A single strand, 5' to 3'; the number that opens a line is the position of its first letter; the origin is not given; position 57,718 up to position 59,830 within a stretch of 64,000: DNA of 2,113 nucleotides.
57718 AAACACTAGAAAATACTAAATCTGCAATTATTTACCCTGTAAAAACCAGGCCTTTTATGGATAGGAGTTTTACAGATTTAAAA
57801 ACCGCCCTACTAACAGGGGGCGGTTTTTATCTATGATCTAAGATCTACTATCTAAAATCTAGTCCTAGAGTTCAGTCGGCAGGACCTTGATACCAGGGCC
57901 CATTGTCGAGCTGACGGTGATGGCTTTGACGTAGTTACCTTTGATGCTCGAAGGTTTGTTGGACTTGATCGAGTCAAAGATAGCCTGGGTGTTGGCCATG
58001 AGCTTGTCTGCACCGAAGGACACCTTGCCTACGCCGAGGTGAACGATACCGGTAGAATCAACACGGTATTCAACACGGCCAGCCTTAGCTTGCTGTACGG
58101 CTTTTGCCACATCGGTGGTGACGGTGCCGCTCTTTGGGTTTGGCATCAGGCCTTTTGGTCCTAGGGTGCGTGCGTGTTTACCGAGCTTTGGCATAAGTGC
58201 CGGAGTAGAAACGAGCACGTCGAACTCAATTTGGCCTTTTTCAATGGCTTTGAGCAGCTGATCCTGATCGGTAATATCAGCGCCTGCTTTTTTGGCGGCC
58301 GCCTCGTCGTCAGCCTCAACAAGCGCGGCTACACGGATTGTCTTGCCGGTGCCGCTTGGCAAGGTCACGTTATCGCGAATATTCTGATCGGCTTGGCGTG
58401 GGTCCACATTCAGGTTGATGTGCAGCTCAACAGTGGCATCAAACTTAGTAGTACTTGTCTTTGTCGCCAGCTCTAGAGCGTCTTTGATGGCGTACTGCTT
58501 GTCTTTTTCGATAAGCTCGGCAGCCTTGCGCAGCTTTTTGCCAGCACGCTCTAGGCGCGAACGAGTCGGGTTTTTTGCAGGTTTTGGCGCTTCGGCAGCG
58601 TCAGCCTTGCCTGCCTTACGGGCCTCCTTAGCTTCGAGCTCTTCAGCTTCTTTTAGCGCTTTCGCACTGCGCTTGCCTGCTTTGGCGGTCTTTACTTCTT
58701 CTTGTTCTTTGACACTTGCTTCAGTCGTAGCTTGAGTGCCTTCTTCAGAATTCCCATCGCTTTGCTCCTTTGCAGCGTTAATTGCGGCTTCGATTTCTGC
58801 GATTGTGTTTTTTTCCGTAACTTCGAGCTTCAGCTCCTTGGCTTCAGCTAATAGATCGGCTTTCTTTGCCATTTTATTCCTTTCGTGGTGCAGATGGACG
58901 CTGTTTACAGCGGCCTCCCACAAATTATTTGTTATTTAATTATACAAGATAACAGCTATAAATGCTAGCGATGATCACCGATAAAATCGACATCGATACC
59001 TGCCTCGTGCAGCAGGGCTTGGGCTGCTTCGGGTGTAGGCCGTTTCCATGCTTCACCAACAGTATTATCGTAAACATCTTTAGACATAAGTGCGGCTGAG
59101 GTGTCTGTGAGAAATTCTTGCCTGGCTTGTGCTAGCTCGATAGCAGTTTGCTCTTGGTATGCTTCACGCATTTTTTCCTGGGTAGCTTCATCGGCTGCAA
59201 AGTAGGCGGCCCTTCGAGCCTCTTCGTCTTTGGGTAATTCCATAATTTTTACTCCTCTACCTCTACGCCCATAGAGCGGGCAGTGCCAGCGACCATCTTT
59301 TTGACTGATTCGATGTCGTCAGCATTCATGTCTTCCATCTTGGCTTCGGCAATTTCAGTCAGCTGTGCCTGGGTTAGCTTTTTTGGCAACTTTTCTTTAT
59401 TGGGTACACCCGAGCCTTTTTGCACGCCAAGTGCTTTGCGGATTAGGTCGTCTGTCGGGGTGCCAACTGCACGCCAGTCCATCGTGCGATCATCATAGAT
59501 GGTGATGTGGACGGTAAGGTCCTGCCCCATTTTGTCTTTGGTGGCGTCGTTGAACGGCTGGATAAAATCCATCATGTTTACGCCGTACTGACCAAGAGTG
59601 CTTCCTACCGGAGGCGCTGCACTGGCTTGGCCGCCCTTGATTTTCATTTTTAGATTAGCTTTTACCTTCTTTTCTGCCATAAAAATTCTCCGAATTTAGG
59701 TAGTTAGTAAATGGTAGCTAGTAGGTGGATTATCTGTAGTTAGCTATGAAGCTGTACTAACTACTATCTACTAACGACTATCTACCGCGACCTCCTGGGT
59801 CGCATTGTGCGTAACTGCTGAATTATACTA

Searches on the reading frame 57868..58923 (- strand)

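Call 34: search_protein_families(library=pfam, proteins=[window:57868-58923:-], max_evalue=0.01)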
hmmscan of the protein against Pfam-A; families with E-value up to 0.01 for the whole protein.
window:57868-58923:- (352 aa): 1 family
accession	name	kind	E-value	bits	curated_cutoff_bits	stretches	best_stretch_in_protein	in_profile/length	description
PF00687.26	Ribosomal_L1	-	1.9e-59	201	32.2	1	154-343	2-198/198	Ribosomal protein L1p/L10e family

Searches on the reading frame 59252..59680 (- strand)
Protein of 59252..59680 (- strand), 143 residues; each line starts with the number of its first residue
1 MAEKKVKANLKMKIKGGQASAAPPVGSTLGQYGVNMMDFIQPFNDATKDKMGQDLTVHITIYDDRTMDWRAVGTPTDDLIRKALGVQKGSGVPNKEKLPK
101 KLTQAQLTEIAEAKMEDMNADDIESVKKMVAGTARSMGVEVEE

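Call 34: search_protein_families(library=pfam, proteins=[window:59252-59680:-], max_evalue=0.01)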
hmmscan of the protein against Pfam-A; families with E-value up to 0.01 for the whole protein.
window:59252-59680:- (143 aa): 2 families
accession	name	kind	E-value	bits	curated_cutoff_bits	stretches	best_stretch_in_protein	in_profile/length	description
PF00298.24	Ribosomal_L11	-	5.5e-23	81.6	21.4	1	75-141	4-69/69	Ribosomal protein L11, RNA binding domain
PF03946.19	Ribosomal_L11_N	-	4.5e-22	78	32.9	1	11-66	2-57/58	Ribosomal protein L11, N-terminal domain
